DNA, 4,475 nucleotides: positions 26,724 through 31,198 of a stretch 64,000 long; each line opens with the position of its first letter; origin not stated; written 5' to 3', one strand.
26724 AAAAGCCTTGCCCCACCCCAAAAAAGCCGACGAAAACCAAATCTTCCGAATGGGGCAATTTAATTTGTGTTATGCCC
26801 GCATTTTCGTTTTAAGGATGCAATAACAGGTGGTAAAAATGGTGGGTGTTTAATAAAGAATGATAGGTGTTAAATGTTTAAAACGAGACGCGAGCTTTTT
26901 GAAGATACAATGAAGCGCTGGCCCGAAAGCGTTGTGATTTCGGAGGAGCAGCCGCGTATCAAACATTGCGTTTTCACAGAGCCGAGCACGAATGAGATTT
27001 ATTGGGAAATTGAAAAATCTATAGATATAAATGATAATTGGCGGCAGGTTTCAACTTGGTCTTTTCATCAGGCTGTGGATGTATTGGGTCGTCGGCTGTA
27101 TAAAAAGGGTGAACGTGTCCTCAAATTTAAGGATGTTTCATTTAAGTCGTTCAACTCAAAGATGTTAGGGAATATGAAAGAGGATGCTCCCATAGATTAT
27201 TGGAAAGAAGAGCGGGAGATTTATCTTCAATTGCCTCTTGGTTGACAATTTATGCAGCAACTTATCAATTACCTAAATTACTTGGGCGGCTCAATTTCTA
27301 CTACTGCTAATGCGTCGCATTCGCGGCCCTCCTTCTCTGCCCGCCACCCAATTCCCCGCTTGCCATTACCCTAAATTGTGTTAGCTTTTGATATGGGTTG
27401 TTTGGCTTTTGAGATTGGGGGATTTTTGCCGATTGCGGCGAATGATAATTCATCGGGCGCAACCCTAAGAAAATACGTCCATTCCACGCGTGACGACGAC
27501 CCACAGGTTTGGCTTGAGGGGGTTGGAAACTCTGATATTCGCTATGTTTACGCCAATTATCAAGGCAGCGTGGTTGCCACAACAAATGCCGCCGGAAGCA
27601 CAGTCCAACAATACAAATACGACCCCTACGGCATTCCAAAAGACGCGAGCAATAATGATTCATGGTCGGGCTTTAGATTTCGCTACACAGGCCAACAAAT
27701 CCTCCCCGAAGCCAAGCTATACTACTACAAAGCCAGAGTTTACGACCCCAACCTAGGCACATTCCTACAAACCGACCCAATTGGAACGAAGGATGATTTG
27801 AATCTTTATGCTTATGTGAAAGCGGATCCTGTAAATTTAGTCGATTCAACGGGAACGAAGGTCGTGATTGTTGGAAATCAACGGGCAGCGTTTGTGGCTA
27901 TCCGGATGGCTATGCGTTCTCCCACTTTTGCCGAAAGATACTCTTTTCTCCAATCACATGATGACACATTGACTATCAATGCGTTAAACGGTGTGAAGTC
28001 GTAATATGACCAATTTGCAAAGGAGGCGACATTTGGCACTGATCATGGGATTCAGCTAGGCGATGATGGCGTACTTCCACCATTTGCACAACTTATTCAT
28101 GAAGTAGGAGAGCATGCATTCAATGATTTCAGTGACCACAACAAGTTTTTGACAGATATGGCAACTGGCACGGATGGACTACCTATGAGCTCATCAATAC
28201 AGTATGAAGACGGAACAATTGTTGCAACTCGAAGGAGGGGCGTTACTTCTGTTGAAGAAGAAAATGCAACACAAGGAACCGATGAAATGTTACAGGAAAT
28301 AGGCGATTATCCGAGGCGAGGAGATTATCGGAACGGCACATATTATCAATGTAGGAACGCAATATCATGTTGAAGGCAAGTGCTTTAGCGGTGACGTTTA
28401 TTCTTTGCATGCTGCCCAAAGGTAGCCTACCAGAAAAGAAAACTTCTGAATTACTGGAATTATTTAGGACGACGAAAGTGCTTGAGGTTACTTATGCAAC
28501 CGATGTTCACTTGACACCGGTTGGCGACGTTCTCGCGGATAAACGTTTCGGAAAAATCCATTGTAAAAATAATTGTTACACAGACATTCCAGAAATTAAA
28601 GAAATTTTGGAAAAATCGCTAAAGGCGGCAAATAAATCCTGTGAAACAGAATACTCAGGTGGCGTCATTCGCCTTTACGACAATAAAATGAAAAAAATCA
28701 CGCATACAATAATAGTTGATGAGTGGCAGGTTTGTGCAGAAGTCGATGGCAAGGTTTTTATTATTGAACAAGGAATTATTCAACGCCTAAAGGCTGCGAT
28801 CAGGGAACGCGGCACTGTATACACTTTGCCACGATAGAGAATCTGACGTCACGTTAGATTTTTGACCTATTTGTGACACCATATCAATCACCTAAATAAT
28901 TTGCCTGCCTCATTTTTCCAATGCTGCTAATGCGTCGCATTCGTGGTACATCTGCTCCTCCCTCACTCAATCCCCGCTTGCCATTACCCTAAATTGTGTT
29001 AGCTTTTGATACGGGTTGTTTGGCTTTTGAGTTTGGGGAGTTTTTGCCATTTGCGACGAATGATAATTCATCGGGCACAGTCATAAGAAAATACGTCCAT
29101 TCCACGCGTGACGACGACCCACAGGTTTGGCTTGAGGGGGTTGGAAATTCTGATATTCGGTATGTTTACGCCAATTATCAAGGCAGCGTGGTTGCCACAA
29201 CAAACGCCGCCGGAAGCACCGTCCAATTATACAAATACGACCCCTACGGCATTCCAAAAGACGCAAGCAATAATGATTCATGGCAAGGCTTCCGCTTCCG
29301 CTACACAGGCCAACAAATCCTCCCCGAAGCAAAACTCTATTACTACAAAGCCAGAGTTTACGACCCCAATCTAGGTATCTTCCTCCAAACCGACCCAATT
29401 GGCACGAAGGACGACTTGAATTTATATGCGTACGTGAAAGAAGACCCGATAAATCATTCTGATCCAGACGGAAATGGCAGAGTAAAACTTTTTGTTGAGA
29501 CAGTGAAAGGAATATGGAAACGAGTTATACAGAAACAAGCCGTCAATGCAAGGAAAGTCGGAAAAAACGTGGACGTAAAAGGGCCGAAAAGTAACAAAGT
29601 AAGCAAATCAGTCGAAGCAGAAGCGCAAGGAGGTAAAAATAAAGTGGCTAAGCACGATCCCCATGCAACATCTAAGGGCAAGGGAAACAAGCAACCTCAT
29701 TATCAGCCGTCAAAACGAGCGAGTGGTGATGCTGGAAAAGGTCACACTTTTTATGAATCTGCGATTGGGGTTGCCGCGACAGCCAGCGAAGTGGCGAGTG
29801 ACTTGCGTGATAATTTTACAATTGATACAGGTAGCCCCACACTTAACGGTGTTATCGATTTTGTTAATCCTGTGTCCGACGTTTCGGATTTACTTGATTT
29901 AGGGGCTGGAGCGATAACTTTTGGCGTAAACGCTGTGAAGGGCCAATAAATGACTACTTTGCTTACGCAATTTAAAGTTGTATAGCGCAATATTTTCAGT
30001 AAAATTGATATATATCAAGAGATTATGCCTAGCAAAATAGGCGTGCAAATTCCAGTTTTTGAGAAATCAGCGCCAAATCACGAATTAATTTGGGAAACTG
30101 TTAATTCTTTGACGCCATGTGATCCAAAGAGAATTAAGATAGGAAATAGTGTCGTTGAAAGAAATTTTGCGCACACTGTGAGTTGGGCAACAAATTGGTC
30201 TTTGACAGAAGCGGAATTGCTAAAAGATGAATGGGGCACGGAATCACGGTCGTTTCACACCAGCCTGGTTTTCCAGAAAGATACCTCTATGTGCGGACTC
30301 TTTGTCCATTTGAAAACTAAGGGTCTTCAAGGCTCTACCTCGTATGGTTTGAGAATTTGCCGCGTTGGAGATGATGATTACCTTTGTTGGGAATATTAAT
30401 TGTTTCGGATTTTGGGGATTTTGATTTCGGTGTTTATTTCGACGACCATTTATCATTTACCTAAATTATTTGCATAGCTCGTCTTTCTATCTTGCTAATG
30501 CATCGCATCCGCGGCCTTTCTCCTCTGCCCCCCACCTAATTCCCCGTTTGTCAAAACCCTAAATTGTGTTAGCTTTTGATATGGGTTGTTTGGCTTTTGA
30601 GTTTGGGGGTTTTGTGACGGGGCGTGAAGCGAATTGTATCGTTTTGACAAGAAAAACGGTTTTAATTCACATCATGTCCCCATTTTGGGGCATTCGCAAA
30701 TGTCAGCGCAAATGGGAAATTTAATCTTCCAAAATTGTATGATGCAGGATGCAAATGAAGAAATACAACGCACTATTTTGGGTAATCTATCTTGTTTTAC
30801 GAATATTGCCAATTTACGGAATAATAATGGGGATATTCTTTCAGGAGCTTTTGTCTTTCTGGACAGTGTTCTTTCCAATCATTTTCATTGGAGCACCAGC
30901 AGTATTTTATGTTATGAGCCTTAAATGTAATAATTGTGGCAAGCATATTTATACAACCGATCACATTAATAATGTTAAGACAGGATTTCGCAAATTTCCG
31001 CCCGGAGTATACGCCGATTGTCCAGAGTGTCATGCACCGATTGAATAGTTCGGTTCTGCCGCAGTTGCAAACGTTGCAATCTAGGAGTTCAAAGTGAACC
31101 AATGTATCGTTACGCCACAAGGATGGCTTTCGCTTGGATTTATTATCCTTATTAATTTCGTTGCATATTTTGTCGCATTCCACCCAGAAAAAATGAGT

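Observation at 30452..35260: Two 'empty' leader elements (E3, E6) share a different right-hand junction (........)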

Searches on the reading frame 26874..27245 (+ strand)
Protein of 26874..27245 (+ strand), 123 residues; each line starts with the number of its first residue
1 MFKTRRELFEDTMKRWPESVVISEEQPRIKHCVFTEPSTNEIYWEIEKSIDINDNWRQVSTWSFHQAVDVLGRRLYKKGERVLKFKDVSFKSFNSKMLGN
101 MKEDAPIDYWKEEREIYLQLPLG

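Call 12: search_protein_families(library=pfam, proteins=[window:26874-27245:+], max_evalue=0.01)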
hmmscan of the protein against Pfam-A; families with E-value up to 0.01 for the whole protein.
window:26874-27245:+ (123 aa): 0 families

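Call 26: list_cluster_members(proteins=[P0001, window:26874-27245:+, window:28367-28837:+, window:30025-30399:+, window:30749-31048:+, window:34667-34987:+, window:36462-37277:-, window:22908-23792:-, window:20746-21243:-, window:32693-33406:+])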
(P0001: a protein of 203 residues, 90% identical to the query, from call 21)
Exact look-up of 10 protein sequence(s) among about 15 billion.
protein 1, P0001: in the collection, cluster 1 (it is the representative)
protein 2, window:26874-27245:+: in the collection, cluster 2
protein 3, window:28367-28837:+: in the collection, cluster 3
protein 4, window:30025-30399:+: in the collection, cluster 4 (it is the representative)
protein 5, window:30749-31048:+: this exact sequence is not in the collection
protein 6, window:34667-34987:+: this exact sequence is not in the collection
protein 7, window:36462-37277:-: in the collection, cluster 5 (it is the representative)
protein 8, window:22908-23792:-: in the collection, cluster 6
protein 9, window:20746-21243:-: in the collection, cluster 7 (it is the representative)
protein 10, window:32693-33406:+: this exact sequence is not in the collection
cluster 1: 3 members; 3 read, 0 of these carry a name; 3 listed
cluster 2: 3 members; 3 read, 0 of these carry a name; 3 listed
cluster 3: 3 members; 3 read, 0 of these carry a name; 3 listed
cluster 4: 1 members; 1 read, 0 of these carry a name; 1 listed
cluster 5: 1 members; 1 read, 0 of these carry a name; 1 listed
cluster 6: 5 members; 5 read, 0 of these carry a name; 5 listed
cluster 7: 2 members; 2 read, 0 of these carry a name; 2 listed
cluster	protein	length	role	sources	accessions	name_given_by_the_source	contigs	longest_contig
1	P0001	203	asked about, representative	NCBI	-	-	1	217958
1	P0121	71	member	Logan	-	-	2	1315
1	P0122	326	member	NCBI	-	-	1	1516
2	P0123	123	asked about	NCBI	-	-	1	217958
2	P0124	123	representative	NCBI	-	-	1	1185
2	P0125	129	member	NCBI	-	-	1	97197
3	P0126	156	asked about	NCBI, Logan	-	-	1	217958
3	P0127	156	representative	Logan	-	-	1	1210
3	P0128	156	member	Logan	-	-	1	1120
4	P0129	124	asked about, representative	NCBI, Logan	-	-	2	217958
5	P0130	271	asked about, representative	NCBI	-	-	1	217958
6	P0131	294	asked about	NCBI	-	-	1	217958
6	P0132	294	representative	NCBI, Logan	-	-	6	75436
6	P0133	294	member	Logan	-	-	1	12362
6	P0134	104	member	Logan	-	-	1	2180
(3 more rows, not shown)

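Call 29: find_encoding_contigs(protein=window:26874-27245:+, flank=10000, max_places=10)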
Protein window:26874-27245:+ (123 aa): no gene with exactly this product is on record in the collection.

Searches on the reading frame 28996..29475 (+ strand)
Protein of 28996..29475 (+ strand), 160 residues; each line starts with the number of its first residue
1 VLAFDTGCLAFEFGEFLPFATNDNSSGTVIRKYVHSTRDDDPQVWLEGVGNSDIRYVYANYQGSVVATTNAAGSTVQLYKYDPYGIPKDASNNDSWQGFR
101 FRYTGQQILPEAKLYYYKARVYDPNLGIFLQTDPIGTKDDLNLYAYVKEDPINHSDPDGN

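Call 21: find_homologous_proteins(query=window:28996-29475:+, max_evalue=1e-10)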
Query seq(160 aa) (160 aa): 284 proteins with E <= 1e-10 among 320 candidates; the best 120 are listed.
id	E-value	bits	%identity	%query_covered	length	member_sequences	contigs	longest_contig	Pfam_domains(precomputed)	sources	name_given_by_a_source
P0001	1.1e-88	313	90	96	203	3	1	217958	PF25023.2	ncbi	-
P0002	2.1e-66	241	79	82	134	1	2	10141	PF25023.2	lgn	-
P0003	2.2e-41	160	55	86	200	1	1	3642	-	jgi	jgi:RHS repeat-associated protein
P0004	8.8e-41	158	54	90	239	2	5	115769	PF25023.2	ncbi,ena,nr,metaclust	ncbi:MAG: hypothetical protein A2521_03975 [Deltaproteobacteria bacterium RIFOXYD12_FULL_57_12]|nr:M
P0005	2.9e-39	153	60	79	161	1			PF25023.2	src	-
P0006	7.2e-39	151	50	86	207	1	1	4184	PF25023.2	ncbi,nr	ncbi:MAG TPA: RHS repeat-associated core domain-containing protein, partial [Steroidobacteraceae bac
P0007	7.6e-39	151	55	85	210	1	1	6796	-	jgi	jgi:RHS repeat-associated protein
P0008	6.4e-38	148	71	57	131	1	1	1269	-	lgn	-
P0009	1.4e-37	147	53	86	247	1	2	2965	PF05593.20,PF25023.2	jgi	jgi:RHS repeat-associated protein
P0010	3.1e-37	146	58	75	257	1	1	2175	PF05593.20,PF25023.2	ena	-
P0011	3.2e-37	146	54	85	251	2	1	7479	PF25023.2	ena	-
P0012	4.3e-37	146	54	85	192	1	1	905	PF25023.2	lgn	-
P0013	4.8e-37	145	54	84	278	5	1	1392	PF25023.2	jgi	jgi:RHS repeat-associated protein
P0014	6.3e-37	145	54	85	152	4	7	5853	PF25023.2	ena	-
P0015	1.1e-36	144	54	85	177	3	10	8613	PF25023.2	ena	-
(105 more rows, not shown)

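Call 23: find_encoding_contigs(protein=P0001, flank=10000, max_places=10)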
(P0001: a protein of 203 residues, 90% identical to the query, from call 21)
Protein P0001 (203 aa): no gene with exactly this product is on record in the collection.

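Call 24: find_encoding_contigs(protein=P0002, flank=10000, max_places=10)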
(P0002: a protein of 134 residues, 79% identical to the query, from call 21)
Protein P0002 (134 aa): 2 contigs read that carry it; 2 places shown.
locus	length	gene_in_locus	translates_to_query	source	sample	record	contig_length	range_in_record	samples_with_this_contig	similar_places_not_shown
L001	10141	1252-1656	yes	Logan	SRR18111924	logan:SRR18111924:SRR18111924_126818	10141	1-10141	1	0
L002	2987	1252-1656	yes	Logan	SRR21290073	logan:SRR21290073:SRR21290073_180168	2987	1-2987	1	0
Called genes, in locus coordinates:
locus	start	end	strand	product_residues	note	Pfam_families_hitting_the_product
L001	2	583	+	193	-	?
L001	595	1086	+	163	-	-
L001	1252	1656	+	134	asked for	PF25023:TEN_YD-shell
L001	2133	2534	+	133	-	PF14137:DUF4304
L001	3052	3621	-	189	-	-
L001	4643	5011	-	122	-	PF13683:rve_3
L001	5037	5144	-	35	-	-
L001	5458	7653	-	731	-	PF00150:Cellulase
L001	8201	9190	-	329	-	PF01757:Acyl_transf_3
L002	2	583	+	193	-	?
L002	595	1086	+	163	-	-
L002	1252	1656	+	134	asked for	PF25023:TEN_YD-shell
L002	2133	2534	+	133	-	PF14137:DUF4304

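Call 27: find_encoding_contigs(protein=P0125, flank=10000, max_places=10)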
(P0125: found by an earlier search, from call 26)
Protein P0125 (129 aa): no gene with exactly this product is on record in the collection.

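Call 28: find_encoding_contigs(protein=P0122, flank=10000, max_places=10)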
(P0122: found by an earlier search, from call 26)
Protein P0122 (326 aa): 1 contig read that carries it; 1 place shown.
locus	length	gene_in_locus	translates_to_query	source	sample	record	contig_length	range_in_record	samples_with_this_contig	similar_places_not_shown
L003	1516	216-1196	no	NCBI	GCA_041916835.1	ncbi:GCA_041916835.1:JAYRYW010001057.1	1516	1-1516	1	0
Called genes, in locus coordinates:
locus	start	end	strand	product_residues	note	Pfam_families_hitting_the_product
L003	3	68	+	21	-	?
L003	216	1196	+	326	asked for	PF25023:TEN_YD-shell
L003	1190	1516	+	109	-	?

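Call 33: find_encoding_contigs(protein=P0132, flank=10000, max_places=10)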
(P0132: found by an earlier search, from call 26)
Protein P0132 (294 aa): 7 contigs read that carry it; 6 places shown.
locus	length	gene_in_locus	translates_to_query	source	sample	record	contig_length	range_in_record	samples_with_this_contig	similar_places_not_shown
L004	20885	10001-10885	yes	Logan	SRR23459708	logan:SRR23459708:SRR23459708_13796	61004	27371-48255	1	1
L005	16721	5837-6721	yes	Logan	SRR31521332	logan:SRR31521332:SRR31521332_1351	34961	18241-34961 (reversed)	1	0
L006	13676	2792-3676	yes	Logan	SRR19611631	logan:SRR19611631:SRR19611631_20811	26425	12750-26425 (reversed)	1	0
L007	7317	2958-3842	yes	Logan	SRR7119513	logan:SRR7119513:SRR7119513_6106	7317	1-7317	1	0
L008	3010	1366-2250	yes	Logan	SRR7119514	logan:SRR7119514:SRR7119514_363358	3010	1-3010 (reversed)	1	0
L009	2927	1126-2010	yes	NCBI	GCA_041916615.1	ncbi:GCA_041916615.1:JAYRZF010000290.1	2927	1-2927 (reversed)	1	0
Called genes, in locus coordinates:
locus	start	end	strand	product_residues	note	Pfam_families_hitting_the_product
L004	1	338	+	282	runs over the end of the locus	PF02567:PhzC-PhzF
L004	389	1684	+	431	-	PF01734:Patatin (faint)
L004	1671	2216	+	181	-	PF01066:CDP-OH_P_transf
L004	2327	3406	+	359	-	PF02912:Phe_tRNA-synt_N, PF01409:tRNA-synt_2d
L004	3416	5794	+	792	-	PF01588:tRNA_bind, PF03483:B3_4, PF03484:B5, PF17759:tRNA_synthFbeta, PF03147:FDX-ACB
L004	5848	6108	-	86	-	-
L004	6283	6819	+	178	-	PF04314:LpqE-like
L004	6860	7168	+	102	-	-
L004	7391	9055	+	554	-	PF00115:COX1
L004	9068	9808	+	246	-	PF02433:FixO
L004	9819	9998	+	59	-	PF05545:FixQ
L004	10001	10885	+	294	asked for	PF14715:FixP_N, PF00034:Cytochrom_C, PF13442:Cytochrome_CBB3, PF00034:Cytochrom_C, PF13442:Cytochrome_CBB3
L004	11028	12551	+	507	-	PF12801:Fer4_5 (weak), PF12838:Fer4_7 (faint), PF13534:Fer4_17 (faint), PF13183:Fer4_8 (faint), PF13746:Fer4_18, PF11614:FixG_C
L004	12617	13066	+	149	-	PF05751:FixH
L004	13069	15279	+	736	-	PF00403:HMA (weak), PF00122:E1-E2_ATPase, PF00702:Hydrolase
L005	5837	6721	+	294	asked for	PF14715:FixP_N, PF00034:Cytochrom_C, PF13442:Cytochrome_CBB3, PF00034:Cytochrom_C, PF13442:Cytochrome_CBB3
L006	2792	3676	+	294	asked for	PF14715:FixP_N, PF00034:Cytochrom_C, PF13442:Cytochrome_CBB3, PF00034:Cytochrom_C, PF13442:Cytochrome_CBB3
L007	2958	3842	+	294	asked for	PF14715:FixP_N, PF00034:Cytochrom_C, PF13442:Cytochrome_CBB3, PF00034:Cytochrom_C, PF13442:Cytochrome_CBB3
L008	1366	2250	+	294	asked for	PF14715:FixP_N, PF00034:Cytochrom_C, PF13442:Cytochrome_CBB3, PF00034:Cytochrom_C, PF13442:Cytochrome_CBB3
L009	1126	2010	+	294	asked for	PF14715:FixP_N, PF00034:Cytochrom_C, PF13442:Cytochrome_CBB3, PF00034:Cytochrom_C, PF13442:Cytochrome_CBB3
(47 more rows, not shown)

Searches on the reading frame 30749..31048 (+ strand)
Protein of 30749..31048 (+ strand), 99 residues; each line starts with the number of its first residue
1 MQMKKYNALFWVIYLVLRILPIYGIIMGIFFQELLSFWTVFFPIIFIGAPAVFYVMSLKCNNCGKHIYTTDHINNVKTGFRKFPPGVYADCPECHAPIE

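Call 12: search_protein_families(library=pfam, proteins=[window:30749-31048:+], max_evalue=0.01)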
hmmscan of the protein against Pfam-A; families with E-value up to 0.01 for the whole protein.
window:30749-31048:+ (99 aa): 1 family
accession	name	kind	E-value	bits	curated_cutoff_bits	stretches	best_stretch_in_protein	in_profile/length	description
PF25207.1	DUF7837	-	0.0043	17.5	27.8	0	59-98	7-44/47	Domain of unknown function (DUF7837)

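Call 54: find_homologous_proteins(query=window:30749-31048:+, max_evalue=0.001)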
Query window:30749-31048:+ (99 aa): 1 proteins with E <= 0.001 among 2 candidates.
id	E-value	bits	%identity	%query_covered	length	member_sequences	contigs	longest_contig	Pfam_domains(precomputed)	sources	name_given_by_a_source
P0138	4.5e-62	225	100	98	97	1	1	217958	-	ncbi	-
